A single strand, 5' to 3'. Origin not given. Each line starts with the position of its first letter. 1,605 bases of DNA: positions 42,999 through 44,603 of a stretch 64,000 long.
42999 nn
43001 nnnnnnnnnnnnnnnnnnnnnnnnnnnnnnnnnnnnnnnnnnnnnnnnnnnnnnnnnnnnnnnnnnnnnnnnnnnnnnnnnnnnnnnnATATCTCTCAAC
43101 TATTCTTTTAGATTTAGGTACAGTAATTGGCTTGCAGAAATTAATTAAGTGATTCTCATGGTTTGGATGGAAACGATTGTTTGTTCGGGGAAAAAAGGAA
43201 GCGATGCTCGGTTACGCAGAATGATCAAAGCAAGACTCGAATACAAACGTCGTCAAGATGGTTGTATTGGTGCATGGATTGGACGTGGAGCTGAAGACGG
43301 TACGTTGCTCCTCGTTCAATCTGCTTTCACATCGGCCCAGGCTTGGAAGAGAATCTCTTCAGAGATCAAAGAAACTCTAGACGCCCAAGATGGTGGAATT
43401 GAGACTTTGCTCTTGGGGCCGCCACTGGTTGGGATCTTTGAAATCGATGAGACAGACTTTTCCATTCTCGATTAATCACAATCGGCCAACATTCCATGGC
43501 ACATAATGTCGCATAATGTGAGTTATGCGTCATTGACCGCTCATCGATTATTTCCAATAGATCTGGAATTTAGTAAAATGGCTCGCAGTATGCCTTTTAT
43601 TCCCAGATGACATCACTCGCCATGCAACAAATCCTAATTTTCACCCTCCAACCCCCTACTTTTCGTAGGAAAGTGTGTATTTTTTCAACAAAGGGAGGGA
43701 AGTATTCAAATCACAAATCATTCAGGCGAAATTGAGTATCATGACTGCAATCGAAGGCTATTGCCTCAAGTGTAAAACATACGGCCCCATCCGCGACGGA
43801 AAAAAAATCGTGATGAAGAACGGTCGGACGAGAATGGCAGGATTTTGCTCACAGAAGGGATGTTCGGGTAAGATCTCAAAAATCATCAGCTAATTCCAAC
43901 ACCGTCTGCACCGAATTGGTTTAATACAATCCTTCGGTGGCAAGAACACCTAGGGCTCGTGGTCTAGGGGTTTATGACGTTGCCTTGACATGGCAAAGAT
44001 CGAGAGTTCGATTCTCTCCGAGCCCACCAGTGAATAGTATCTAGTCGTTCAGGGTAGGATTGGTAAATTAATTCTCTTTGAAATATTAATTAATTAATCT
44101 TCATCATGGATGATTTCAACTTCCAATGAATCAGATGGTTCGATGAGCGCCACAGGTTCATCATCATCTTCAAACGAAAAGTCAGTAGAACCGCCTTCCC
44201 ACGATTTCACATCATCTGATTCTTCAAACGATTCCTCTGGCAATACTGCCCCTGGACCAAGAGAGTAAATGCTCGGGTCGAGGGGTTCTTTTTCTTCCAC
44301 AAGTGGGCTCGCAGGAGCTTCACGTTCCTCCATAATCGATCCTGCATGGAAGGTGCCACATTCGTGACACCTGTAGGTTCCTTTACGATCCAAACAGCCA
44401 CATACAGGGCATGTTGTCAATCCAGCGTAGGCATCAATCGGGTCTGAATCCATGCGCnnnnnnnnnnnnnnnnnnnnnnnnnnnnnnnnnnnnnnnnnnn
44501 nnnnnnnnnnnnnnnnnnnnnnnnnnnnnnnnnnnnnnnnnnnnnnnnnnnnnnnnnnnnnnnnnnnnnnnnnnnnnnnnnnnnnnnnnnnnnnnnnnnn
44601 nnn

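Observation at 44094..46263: Two-gene zinc-ribbon / EF-hand acidic membrane module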

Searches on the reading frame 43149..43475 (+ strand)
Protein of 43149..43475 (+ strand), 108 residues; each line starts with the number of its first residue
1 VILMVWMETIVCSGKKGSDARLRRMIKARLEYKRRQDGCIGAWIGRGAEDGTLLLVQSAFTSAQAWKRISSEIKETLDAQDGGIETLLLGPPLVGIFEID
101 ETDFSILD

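Call 3: search_protein_families(library=pfam, proteins=[window:43149-43475:+], max_evalue=1)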
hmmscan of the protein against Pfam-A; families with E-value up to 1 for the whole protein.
window:43149-43475:+ (108 aa): 1 family
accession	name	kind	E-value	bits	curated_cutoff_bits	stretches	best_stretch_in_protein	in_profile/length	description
PF03992.22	ABM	-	0.00012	22.6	23.1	1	14-68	10-65/78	Antibiotic biosynthesis monooxygenase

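Call 4: search_protein_families(library=ncbifam, proteins=[window:43149-43475:+], max_evalue=1)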
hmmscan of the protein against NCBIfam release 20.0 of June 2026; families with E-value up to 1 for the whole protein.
window:43149-43475:+ (108 aa): 0 families

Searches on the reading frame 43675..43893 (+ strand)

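Call 3: search_protein_families(library=pfam, proteins=[window:43675-43893:+], max_evalue=1)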
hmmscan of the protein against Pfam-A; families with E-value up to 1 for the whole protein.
window:43675-43893:+ (72 aa): 2 families
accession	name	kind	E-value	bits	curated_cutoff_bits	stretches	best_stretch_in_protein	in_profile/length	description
PF18930.5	DUF5679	-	5.4e-06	26.9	27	1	29-70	1-40/40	Domain of unknown function (DUF5679)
PF01200.24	Ribosomal_S28e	-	0.053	13.9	25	1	7-48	13-55/64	Ribosomal protein S28e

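Call 4: search_protein_families(library=ncbifam, proteins=[window:43675-43893:+], max_evalue=1)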
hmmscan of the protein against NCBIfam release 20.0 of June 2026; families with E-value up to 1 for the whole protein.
window:43675-43893:+ (72 aa): 0 families

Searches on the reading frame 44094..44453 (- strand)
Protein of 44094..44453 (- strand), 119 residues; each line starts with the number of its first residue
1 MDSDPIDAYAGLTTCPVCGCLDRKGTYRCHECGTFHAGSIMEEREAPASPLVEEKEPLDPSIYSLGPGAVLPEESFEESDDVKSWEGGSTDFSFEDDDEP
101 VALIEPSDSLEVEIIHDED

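Call 3: search_protein_families(library=pfam, proteins=[window:44094-44453:-], max_evalue=1)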
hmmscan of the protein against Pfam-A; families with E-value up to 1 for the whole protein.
window:44094-44453:- (119 aa): 2 families
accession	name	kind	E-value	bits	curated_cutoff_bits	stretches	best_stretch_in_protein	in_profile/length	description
PF09723.15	Zn_ribbon_8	-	0.0075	16.7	34.4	1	27-42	6-22/41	Zinc ribbon domain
PF07282.18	Cas12f1-like_TNB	-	0.021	15.4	26.3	1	13-36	29-50/60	Cas12f1-like, TNB domain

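Call 4: search_protein_families(library=ncbifam, proteins=[window:44094-44453:-], max_evalue=1)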
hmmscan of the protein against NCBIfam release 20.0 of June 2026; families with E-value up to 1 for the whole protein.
window:44094-44453:- (119 aa): 3 families
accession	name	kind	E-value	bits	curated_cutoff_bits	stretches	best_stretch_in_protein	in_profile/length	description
TIGR02605.1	CxxC_CxxC_SSSS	subfamily_domain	0.019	15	31.3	1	27-47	6-26/52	FmdB family zinc ribbon protein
NF053663.1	RPWMISH_prot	domain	0.19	12.5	120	1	27-48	6-27/115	RPWMISH domain-containing protein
NF049953.1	ribbon_DG_selen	exception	0.2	11.6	130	1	7-33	142-168/172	zinc ribbon-containing (seleno)protein DG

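Call 13: find_homologous_proteins(query=window:44094-44453:-)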
Query window:44094-44453:- (119 aa): 142 proteins with E <= 0.001 among 145 candidates; the best 120 are listed.
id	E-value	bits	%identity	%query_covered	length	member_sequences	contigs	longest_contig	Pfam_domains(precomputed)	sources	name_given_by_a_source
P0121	9.4e-73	260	97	100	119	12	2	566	-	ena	-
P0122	4.4e-62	226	86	100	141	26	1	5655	-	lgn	-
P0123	1.5e-61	224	85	100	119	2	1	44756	-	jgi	-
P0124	7.7e-61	222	82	100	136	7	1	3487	-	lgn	-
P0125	2.0e-59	217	82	100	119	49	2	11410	-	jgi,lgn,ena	jgi:hypothetical protein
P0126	8.9e-44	167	70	97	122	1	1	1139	-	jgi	jgi:hypothetical protein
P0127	4.1e-43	164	66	97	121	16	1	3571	-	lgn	-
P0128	4.3e-43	164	61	99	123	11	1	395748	-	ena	-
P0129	7.3e-43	164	67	87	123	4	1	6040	-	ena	-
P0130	8.4e-43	163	64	98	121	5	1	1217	-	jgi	jgi:hypothetical protein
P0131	4.0e-42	161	76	71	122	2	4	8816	-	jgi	jgi:hypothetical protein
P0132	4.6e-42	161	66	97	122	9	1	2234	-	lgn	-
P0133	2.8e-41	159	66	89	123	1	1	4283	-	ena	-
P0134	3.3e-41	158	62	98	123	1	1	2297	-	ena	-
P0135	4.2e-41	158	65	88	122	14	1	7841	-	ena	-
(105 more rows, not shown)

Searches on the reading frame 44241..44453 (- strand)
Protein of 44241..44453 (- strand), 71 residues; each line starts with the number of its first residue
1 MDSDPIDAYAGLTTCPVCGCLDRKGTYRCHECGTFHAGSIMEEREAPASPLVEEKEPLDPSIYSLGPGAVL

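Call 16: search_protein_families(library=pfam, proteins=[window:44241-44453:-], max_evalue=10)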
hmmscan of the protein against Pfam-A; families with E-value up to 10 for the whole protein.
seq(71 aa): 4 families
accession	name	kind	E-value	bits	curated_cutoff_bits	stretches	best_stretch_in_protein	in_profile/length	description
PF09723.15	Zn_ribbon_8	-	0.0013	19.1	34.4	2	27-42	6-22/41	Zinc ribbon domain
PF07282.18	Cas12f1-like_TNB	-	0.0087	16.6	26.3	1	13-36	29-50/60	Cas12f1-like, TNB domain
PF19769.4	CPxCG_zf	-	0.16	12.2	27.2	1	24-54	21-51/183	CPxCG-related zinc finger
PF21349.2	RUBY_RBDX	-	0.49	10.3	26.5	2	14-19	18-23/30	Rubrerythrin, rubredoxin-like domain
